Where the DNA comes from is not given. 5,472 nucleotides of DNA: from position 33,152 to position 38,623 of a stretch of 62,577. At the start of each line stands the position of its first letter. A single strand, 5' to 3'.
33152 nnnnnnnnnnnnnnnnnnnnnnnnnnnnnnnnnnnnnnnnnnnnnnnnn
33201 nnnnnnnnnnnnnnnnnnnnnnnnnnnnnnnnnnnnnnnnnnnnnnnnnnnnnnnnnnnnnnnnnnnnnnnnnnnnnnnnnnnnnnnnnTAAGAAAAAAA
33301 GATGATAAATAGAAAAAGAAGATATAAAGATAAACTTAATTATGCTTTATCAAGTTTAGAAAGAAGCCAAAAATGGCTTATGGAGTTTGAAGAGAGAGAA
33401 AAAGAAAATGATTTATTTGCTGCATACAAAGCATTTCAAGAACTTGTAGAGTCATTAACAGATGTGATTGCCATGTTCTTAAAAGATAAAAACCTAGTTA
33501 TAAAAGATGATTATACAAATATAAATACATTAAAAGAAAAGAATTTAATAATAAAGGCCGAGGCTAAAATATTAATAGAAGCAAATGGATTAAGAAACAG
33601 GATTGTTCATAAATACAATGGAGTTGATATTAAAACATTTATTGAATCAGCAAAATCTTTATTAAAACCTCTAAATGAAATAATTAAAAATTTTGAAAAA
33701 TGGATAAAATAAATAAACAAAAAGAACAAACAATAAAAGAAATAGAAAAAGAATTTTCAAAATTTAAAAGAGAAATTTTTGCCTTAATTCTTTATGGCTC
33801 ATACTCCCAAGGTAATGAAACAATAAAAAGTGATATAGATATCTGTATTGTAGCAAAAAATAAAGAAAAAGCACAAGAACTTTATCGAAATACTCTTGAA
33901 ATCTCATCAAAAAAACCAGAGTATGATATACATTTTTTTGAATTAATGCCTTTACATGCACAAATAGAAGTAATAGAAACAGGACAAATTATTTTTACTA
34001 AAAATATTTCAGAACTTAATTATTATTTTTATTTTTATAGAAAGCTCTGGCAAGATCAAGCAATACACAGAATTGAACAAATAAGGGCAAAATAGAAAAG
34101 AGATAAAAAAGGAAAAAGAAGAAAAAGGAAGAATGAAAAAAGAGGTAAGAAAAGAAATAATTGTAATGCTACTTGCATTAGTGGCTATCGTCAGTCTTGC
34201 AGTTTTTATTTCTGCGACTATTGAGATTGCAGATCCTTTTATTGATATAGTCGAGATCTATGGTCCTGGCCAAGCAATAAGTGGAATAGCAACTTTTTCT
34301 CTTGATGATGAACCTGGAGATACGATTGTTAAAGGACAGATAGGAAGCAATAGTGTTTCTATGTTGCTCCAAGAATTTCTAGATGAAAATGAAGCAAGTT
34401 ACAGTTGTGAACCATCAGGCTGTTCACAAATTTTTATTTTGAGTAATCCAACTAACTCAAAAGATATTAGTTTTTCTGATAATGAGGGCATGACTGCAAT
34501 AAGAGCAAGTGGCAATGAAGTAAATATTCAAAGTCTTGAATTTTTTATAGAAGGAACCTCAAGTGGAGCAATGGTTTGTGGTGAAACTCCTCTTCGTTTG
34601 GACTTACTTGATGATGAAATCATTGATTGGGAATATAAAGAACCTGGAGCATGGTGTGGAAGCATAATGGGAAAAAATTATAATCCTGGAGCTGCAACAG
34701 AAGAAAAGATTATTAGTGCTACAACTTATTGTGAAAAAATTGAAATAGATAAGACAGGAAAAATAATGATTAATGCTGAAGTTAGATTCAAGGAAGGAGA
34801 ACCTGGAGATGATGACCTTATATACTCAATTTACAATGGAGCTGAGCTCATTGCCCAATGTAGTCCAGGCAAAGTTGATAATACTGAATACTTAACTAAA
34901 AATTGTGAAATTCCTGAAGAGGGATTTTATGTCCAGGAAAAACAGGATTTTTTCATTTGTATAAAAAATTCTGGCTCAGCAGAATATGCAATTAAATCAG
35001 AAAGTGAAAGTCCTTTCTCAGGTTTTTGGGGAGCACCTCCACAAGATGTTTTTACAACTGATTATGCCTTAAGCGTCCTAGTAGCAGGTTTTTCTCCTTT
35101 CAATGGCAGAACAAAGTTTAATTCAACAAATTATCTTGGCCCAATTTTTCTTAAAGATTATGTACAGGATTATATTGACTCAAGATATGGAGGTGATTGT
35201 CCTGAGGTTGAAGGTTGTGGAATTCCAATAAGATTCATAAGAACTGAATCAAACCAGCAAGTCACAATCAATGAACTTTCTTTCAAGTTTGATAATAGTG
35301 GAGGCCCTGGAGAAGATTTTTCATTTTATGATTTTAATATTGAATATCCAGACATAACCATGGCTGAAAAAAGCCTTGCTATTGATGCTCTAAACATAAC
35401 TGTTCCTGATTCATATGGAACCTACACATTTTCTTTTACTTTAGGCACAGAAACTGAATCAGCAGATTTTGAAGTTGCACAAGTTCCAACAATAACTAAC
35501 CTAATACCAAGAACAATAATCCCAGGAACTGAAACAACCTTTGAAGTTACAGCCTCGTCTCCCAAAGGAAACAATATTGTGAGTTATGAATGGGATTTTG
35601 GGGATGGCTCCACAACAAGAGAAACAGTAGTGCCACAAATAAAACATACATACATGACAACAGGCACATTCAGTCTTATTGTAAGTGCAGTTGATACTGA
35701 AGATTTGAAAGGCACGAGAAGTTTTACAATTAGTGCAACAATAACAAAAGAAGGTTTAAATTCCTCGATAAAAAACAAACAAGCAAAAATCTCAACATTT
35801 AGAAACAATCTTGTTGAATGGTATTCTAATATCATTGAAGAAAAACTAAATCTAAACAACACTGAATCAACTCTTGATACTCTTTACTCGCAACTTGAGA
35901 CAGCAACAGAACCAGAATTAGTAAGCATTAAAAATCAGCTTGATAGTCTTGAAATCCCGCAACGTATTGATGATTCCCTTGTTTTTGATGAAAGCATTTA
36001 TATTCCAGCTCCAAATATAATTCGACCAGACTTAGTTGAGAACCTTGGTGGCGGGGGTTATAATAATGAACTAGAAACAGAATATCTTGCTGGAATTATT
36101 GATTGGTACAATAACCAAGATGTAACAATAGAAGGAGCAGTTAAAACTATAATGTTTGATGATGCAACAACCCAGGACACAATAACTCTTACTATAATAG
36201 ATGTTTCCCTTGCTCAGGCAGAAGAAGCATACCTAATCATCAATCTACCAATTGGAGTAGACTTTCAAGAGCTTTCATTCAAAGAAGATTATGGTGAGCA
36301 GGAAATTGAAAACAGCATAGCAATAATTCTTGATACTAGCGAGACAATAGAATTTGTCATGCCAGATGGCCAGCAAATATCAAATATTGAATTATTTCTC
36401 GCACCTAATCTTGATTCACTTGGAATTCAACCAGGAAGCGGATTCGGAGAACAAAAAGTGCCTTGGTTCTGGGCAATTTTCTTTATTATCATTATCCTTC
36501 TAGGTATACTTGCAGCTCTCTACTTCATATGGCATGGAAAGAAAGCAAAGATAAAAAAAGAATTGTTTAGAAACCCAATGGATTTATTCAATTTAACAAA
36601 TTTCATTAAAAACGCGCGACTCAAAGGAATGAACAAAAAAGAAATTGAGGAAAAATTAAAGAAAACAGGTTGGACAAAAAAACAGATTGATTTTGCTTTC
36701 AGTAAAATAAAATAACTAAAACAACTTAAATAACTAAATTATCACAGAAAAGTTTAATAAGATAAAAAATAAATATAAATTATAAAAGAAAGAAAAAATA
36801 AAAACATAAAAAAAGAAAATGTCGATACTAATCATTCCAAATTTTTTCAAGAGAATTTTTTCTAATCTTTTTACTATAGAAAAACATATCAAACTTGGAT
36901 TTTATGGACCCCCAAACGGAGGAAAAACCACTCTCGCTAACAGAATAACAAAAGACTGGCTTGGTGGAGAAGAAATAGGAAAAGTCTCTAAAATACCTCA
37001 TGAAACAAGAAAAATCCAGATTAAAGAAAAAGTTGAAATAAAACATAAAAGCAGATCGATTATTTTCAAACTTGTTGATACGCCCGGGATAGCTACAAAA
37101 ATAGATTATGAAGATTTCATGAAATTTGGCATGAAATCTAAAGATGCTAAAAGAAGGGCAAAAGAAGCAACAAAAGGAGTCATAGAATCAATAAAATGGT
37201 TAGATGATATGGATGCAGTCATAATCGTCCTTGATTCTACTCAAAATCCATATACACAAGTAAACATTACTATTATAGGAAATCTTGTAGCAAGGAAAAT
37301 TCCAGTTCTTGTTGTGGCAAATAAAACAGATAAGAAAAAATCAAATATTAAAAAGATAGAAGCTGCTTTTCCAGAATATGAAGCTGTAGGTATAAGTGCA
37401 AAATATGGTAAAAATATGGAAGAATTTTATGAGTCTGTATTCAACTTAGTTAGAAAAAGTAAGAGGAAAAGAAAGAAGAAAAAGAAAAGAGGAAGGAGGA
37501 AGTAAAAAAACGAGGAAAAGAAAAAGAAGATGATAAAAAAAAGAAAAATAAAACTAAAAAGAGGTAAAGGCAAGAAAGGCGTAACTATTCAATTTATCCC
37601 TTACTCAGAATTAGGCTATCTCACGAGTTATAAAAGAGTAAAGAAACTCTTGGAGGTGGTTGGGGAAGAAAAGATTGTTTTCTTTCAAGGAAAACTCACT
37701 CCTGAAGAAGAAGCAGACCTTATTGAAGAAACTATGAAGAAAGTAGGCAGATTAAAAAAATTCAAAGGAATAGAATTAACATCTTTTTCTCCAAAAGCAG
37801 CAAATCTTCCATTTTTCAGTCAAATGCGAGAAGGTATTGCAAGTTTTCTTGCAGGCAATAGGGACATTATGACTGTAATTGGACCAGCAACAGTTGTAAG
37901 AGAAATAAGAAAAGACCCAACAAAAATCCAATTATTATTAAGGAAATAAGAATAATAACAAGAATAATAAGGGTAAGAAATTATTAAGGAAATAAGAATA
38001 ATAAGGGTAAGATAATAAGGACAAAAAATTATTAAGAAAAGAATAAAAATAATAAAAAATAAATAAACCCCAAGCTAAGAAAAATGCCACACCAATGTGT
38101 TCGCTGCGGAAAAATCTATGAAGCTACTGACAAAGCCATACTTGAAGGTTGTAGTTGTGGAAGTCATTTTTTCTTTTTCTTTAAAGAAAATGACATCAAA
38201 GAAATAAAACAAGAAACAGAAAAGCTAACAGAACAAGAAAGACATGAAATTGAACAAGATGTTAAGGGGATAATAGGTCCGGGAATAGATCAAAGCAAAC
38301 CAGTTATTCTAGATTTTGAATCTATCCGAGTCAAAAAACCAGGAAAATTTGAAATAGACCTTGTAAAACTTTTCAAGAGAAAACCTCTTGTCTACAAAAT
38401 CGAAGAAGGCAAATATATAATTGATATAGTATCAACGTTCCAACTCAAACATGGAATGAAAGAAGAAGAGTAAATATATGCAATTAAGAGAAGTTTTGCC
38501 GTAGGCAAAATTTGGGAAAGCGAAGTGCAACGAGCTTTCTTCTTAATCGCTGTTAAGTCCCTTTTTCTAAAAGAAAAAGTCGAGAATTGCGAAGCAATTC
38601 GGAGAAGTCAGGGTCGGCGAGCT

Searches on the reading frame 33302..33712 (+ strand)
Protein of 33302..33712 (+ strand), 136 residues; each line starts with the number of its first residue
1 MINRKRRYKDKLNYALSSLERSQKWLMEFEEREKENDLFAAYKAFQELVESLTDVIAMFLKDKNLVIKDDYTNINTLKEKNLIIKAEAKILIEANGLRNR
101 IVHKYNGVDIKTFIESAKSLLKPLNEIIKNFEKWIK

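Call 47: search_protein_families(library=pfam, proteins=[window:33302-33712:+], max_evalue=0.01)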
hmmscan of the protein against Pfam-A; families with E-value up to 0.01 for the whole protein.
window:33302-33712:+ (136 aa): 1 family
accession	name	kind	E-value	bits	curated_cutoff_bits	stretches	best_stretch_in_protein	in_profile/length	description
PF01934.22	HepT-like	-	1.2e-16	60.9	23.5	1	27-130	15-119/120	Ribonuclease HepT-like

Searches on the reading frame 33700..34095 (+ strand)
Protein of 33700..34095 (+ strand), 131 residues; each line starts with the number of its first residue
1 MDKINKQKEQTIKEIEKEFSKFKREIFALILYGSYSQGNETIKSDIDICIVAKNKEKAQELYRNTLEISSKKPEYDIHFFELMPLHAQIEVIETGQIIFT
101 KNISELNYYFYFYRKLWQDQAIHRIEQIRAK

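Call 47: search_protein_families(library=pfam, proteins=[window:33700-34095:+], max_evalue=0.01)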
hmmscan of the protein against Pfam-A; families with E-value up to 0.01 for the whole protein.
window:33700-34095:+ (131 aa): 5 families
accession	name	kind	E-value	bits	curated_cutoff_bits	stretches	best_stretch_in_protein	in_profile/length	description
PF18765.7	Polbeta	-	9.6e-14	51.8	26.9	1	14-102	2-91/93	Polymerase beta, Nucleotidyltransferase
PF01909.29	NTP_transf_2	-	3.2e-11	43.9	21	1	12-93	1-88/93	Nucleotidyltransferase domain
PF22600.2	MTPAP-like_central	-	2.3e-05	25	27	1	5-60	19-74/139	Poly(A) RNA polymerase, mitochondrial-like, central palm domain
PF03445.19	DUF294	-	0.004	17.5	21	1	10-60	34-85/138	Putative nucleotidyltransferase DUF294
PF12633.13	Adenyl_cycl_N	-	0.0068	16.8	27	1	9-81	75-152/199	Adenylate cyclase NT domain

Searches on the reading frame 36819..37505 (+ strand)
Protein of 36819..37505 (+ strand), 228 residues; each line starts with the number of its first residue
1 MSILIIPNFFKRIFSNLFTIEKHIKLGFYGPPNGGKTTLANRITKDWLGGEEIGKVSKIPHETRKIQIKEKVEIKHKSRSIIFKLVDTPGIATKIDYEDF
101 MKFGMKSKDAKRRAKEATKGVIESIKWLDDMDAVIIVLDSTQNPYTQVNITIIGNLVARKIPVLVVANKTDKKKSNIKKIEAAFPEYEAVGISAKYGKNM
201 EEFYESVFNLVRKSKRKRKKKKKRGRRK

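Call 25: search_protein_families(library=pfam, proteins=[window:36819-37505:+], max_evalue=0.001)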
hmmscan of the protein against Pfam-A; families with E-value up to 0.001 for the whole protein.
window:36819-37505:+ (228 aa): 5 families
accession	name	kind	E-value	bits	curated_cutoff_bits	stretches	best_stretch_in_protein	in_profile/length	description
PF01926.29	MMR_HSR1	-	1.2e-15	58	21.9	1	26-169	2-113/113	50S ribosome-binding GTPase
PF00009.33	GTP_EFTU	-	1.3e-10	41.6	26.5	1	124-211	86-186/188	Elongation factor Tu GTP binding domain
PF02421.24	FeoB_N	-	8.5e-06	25.8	27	1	27-202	4-151/156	Ferrous iron transport protein B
PF00025.27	Arf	-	8.5e-05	22.5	22.3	0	11-46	2-37/174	ADP-ribosylation factor family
PF16897.10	MMR_HSR1_Xtn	-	0.00011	22.6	35.2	1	161-209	56-102/106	C-terminal region of MMR_HSR1 domain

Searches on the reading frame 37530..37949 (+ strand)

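Call 25: search_protein_families(library=pfam, proteins=[window:37530-37949:+], max_evalue=0.001)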
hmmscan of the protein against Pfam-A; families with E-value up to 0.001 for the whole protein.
window:37530-37949:+ (139 aa): 1 family
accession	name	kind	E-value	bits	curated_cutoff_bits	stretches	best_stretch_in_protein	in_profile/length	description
PF09846.14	OapB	-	2.6e-17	63.1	27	1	31-134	4-100/104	Origin-associated protein OapB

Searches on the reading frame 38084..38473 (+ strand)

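Call 25: search_protein_families(library=pfam, proteins=[window:38084-38473:+], max_evalue=0.001)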
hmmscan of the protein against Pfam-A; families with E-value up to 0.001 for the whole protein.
window:38084-38473:+ (129 aa): 1 family
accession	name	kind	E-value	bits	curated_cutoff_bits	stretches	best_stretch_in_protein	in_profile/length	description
PF09845.14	OapC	-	1.2e-20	74.6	23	1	2-120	1-132/133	Origin-associated protein OapC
